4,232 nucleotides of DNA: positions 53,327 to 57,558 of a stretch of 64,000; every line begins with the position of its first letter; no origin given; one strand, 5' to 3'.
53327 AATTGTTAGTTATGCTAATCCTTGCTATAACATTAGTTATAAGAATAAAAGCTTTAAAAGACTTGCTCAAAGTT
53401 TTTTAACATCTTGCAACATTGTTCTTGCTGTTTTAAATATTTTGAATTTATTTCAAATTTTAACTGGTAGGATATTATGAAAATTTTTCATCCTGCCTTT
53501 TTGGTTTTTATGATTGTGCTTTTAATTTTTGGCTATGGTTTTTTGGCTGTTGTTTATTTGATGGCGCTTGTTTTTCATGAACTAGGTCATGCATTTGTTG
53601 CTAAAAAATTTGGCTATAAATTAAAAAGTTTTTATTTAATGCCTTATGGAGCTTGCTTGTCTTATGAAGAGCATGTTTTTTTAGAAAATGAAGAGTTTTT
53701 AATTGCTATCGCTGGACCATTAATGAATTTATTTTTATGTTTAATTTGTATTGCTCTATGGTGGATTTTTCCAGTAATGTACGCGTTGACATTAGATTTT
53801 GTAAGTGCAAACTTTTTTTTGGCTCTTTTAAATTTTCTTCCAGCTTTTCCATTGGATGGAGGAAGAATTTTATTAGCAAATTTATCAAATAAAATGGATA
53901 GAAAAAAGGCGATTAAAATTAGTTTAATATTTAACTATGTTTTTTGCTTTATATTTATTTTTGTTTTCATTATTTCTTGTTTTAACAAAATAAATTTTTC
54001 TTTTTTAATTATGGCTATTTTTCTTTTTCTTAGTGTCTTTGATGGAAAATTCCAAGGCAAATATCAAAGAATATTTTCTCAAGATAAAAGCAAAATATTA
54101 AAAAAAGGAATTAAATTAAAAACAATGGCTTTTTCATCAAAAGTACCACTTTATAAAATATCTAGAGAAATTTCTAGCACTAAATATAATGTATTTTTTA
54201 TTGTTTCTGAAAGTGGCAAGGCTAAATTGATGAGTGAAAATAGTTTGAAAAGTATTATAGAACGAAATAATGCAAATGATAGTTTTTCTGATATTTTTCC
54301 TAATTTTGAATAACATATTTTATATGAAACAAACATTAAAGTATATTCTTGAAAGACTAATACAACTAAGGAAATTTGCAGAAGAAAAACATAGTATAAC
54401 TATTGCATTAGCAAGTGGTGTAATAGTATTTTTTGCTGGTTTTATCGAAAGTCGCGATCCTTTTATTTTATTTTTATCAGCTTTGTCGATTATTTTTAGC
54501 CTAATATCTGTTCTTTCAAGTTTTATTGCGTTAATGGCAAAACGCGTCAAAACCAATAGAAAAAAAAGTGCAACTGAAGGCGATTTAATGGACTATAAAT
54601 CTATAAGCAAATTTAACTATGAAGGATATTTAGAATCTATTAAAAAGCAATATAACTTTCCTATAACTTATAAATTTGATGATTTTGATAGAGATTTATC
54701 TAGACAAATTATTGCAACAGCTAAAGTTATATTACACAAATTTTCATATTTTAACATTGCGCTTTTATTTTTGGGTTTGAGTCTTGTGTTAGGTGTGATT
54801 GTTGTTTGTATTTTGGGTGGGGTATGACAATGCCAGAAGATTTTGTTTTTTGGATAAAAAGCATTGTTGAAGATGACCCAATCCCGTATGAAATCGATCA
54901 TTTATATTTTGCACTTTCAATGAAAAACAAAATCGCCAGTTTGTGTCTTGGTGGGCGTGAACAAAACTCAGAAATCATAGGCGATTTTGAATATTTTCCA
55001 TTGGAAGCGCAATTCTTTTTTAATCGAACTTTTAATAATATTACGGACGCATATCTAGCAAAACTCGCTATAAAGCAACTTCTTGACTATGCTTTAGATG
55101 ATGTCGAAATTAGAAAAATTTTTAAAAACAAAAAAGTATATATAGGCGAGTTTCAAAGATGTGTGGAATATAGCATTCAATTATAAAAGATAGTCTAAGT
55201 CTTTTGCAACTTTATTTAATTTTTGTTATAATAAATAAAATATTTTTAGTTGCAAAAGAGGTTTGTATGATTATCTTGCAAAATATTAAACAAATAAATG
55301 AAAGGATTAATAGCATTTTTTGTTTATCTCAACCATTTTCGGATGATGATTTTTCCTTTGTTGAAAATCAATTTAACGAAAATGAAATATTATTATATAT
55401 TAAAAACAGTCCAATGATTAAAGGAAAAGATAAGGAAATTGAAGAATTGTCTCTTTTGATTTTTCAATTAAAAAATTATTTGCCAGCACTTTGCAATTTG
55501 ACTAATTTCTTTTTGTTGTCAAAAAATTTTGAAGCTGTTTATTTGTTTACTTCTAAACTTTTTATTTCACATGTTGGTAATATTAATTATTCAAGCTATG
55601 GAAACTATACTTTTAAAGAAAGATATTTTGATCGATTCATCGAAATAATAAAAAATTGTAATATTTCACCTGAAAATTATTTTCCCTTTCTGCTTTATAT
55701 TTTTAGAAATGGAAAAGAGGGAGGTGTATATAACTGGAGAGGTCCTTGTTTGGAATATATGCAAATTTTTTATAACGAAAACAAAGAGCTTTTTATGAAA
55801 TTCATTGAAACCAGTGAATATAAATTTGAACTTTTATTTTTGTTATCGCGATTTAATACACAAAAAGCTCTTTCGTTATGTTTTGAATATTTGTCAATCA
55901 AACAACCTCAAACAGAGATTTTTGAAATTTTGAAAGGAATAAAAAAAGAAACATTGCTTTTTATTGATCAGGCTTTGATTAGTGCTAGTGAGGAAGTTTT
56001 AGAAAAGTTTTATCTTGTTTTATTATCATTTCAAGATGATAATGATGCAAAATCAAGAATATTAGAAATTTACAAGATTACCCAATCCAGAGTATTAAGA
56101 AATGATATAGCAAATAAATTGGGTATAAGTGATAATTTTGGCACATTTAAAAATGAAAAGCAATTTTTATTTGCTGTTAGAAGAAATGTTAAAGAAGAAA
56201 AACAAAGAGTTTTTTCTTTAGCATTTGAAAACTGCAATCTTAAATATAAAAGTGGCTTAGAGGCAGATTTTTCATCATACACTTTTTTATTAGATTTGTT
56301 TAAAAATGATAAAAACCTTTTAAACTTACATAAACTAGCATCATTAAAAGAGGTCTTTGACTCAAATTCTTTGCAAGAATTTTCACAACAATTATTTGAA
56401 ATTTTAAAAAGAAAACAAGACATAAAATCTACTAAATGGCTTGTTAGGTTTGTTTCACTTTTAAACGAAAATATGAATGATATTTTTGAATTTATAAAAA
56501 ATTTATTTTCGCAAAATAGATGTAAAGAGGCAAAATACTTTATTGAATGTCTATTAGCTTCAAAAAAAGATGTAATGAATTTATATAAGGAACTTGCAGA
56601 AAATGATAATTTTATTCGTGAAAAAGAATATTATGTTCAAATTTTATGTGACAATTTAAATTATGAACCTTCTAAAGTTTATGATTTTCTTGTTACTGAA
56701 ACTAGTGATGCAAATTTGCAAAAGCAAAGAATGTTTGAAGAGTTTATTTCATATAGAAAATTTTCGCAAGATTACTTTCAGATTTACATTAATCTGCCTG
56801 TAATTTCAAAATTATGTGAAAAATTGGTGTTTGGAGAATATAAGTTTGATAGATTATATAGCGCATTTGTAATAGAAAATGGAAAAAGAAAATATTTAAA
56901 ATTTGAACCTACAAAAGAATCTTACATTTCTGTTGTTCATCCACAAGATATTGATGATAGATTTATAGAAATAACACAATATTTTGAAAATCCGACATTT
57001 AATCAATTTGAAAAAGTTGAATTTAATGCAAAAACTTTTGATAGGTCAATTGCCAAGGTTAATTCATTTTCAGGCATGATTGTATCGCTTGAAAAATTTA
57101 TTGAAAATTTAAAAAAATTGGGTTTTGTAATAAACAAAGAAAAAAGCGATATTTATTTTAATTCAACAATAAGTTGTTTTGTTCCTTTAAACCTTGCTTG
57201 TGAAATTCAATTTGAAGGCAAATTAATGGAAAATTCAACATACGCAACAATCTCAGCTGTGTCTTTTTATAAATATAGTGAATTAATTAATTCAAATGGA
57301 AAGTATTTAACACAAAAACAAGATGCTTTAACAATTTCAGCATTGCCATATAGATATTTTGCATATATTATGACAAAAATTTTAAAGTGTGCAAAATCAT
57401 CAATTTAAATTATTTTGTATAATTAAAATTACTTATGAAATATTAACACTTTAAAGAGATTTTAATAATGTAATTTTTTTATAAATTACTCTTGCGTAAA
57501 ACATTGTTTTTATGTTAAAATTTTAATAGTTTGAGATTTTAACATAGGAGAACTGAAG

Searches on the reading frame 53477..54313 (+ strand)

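Call 57: search_protein_families(library=pfam, proteins=[window:53477-54313:+], max_evalue=0.00001)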
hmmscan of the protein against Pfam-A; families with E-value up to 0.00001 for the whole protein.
window:53477-54313:+ (278 aa): 2 families
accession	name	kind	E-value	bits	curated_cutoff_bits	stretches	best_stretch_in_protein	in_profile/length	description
PF02163.28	Peptidase_M50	-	2.4e-17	63.5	27.2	2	24-95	3-100/221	Peptidase family M50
PF13398.12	Peptidase_M50B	-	6.9e-07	29.6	26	1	13-104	7-98/201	Peptidase M50B-like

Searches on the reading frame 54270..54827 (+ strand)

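Call 37: search_protein_families(library=pfam, proteins=[window:54270-54827:+], max_evalue=0.001)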
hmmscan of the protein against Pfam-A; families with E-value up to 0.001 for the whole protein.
window:54270-54827:+ (185 aa): 1 family
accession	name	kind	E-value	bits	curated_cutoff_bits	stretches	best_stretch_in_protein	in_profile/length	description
PF18967.5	PycTM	-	0.00013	22.8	27.2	1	69-169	9-105/107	Pycsar effector protein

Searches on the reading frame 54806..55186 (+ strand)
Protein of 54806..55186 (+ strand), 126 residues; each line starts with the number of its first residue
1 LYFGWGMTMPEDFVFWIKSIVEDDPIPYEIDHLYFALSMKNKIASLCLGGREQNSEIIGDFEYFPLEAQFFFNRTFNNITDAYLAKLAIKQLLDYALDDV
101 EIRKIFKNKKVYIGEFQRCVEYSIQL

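Call 37: search_protein_families(library=pfam, proteins=[window:54806-55186:+], max_evalue=0.001)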
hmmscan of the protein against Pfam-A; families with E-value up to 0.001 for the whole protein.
window:54806-55186:+ (126 aa): 0 families

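Call 41: search_solved_structures(query=window:54806-55186:+, max_evalue=1)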
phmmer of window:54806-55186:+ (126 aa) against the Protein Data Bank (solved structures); distinct sequences matched with E-value up to 1: 0.

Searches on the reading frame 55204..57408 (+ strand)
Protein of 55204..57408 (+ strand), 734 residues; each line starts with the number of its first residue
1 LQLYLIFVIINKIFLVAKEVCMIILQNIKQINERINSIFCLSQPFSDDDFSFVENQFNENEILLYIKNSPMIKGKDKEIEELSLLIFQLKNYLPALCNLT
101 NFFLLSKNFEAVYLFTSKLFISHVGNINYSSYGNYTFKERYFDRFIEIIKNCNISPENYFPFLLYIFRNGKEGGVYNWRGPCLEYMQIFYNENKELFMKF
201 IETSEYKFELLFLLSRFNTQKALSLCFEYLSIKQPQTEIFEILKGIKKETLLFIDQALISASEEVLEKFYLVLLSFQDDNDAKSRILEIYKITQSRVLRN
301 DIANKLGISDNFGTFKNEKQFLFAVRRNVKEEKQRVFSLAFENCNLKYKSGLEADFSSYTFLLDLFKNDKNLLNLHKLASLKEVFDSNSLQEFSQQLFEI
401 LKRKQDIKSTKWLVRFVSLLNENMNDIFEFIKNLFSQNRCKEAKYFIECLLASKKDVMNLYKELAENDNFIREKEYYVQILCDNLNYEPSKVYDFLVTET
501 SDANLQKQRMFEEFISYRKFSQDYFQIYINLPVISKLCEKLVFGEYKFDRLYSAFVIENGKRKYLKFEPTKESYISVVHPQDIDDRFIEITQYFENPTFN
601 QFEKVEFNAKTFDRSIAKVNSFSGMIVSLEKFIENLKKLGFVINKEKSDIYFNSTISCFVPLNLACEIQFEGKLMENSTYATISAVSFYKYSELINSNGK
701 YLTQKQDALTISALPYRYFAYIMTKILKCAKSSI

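Call 57: search_protein_families(library=pfam, proteins=[window:55204-57408:+], max_evalue=0.00001)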
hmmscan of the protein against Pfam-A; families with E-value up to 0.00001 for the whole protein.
window:55204-57408:+ (734 aa): 1 family
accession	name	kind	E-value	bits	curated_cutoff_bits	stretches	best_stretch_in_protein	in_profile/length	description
PF13569.11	DUF4132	-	6.3e-07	29.9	27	1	503-641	33-179/179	Domain of unknown function (DUF4132)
